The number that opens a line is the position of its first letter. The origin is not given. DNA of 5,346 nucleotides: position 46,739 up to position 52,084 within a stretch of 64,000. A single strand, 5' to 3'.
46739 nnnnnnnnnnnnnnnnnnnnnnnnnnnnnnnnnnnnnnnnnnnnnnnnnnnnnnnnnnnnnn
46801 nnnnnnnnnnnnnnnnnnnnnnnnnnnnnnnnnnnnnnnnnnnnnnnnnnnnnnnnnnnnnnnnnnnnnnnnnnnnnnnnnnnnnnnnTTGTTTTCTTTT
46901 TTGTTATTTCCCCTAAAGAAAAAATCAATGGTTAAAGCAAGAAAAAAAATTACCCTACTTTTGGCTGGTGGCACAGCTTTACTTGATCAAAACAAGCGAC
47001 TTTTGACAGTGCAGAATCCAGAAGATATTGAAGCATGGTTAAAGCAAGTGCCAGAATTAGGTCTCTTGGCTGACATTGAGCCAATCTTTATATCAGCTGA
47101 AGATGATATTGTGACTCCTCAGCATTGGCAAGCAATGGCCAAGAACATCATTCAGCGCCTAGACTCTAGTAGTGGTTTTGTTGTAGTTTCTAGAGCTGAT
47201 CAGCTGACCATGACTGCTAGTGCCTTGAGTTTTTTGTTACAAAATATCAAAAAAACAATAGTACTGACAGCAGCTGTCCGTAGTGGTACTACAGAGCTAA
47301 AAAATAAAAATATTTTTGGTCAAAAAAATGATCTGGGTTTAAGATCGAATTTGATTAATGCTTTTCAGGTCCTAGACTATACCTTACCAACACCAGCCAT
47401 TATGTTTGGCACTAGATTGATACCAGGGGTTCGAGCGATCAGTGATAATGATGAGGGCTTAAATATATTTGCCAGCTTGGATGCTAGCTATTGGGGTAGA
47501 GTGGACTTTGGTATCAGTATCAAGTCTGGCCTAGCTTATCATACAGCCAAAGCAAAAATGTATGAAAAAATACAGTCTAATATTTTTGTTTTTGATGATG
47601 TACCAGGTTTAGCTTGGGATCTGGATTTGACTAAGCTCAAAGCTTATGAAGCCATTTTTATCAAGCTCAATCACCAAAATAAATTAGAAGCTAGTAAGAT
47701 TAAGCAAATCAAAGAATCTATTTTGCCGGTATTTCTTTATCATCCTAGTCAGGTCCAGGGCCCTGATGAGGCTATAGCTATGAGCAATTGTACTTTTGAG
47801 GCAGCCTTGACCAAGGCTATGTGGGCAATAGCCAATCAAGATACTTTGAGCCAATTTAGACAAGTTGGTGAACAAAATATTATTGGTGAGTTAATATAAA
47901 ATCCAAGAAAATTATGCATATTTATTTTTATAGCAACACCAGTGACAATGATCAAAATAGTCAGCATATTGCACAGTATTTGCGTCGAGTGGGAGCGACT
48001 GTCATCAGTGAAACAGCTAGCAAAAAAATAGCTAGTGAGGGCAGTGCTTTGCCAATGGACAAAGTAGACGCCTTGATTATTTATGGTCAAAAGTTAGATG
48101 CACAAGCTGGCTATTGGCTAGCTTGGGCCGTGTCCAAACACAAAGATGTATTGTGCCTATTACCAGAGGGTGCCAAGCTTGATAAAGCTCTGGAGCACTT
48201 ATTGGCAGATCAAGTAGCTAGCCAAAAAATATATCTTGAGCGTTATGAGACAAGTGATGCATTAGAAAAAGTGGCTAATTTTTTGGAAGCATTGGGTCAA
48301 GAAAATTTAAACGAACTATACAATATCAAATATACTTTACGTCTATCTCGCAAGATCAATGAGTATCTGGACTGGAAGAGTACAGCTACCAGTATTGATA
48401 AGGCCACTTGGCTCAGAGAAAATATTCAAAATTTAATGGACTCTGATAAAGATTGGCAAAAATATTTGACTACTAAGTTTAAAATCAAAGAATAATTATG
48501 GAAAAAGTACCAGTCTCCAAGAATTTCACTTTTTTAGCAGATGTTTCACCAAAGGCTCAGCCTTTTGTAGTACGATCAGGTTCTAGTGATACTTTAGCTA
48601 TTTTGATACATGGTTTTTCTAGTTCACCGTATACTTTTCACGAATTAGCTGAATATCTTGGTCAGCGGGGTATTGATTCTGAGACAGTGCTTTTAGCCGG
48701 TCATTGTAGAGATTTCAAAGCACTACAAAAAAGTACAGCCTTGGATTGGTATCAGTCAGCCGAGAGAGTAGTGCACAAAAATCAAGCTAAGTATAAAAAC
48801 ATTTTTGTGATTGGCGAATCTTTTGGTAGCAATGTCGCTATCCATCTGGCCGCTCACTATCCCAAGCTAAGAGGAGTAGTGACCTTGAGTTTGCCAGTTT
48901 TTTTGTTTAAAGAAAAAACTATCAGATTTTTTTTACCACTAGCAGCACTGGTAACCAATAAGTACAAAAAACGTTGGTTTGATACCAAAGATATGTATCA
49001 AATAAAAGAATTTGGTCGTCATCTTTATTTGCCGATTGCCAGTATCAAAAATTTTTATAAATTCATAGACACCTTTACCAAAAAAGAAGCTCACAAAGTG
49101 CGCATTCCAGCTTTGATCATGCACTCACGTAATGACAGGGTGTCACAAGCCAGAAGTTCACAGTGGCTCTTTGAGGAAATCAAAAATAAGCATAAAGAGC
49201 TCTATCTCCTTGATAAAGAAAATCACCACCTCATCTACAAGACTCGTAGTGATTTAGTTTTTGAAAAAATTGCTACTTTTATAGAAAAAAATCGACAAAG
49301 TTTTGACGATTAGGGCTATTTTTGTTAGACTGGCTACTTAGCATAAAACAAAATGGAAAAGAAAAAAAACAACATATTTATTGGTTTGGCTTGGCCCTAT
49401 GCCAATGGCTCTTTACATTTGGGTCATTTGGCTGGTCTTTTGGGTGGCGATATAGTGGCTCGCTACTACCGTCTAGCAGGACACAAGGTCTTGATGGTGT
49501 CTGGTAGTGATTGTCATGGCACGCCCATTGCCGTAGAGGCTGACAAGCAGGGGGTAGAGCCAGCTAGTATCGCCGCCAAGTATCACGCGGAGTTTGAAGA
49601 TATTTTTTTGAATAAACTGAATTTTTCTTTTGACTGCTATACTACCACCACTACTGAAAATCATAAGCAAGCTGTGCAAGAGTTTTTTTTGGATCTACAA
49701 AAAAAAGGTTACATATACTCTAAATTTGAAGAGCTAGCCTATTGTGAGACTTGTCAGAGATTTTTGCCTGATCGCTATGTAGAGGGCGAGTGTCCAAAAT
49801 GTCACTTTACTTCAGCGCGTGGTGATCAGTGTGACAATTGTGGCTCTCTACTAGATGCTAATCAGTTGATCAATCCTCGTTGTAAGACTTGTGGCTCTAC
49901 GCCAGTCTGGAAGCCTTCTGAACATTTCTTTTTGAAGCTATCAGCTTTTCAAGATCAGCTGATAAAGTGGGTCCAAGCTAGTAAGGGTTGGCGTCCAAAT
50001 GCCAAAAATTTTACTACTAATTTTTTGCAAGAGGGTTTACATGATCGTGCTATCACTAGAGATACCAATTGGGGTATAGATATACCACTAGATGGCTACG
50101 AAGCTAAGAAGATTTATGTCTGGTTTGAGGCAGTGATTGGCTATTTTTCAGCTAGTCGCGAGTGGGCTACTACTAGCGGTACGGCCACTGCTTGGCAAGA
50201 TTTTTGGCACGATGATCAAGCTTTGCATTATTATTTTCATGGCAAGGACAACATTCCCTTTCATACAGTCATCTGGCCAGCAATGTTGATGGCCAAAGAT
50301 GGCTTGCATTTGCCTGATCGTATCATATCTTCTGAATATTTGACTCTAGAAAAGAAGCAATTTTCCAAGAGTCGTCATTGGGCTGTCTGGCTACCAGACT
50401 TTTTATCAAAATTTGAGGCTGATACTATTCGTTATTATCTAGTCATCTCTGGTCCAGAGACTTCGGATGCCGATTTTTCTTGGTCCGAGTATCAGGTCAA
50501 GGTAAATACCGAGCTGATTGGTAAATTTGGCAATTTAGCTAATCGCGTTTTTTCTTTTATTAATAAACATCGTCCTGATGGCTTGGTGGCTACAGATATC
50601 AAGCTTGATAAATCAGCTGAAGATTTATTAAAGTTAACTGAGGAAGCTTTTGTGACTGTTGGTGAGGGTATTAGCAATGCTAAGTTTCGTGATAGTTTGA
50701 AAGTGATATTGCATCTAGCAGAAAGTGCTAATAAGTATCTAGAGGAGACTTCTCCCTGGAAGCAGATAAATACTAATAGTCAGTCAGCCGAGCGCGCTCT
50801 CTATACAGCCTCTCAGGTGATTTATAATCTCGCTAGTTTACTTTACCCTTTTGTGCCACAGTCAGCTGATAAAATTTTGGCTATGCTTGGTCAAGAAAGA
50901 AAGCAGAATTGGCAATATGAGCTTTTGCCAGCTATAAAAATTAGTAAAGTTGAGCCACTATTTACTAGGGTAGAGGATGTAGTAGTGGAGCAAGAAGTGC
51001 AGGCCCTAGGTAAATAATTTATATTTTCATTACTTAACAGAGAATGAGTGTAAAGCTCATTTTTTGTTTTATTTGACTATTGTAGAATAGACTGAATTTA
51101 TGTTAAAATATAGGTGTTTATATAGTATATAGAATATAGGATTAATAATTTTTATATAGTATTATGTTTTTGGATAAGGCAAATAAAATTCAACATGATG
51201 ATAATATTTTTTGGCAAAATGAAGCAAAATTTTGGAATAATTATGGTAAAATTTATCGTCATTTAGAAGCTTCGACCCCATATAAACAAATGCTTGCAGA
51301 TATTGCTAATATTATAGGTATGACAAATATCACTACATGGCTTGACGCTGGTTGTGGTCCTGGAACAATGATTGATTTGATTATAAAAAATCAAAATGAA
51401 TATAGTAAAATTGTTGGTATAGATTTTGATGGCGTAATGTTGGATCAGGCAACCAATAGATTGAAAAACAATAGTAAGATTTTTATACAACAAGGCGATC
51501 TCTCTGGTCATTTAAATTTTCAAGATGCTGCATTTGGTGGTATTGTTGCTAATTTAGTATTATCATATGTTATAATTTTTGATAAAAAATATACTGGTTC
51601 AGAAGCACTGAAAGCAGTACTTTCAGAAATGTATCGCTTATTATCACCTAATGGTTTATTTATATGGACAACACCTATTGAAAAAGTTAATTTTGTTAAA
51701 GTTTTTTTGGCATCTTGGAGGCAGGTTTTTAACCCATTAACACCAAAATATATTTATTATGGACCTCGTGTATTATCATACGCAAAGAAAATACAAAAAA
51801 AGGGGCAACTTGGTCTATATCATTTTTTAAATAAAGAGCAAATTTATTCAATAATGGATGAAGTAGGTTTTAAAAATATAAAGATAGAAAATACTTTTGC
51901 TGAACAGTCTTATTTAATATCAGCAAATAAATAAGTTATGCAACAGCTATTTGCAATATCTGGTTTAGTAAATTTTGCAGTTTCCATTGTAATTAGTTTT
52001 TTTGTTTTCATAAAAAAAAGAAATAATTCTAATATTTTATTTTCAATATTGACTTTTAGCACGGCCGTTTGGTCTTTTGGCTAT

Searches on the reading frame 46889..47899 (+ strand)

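Call 58: search_protein_families(library=pfam, proteins=[window:46889-47899:+], max_evalue=0.0001)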
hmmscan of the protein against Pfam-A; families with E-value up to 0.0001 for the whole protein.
window:46889-47899:+ (336 aa): 1 family
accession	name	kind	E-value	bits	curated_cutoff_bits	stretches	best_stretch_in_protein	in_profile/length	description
PF00710.25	Asparaginase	-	9.5e-20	71.4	22.5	1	20-206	1-182/193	Asparaginase, N-terminal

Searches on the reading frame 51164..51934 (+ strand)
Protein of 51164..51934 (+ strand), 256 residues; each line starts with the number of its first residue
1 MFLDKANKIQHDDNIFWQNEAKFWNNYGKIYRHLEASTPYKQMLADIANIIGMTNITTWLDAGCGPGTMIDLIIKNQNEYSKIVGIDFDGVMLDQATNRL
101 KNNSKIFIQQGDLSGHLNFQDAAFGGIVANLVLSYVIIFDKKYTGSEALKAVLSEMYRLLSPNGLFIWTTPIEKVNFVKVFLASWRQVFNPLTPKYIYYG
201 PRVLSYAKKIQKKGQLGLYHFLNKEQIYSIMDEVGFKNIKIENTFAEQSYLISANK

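Call 92: search_protein_families(library=pfam, proteins=[window:51164-51934:+], max_evalue=0.001)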
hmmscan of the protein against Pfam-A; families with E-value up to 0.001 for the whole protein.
window:51164-51934:+ (256 aa): 6 families
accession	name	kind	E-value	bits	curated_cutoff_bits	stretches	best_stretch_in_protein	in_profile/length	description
PF08241.18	Methyltransf_11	-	6.6e-14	52.8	21.2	1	60-167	1-94/95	Methyltransferase domain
PF13649.12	Methyltransf_25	-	3.9e-13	50.3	27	1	60-164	2-97/97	Methyltransferase domain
PF13847.12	Methyltransf_31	-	1.2e-12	48.1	27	1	57-175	5-116/145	Methyltransferase domain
PF08242.18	Methyltransf_12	-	1.4e-11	45.4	30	1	60-166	1-98/98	Methyltransferase domain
PF13489.12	Methyltransf_23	-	2e-09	37.8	27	1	58-240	25-163/164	Methyltransferase domain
PF01209.24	Ubie_methyltran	-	8.2e-07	29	20.1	1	48-243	40-220/233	ubiE/COQ5 methyltransferase family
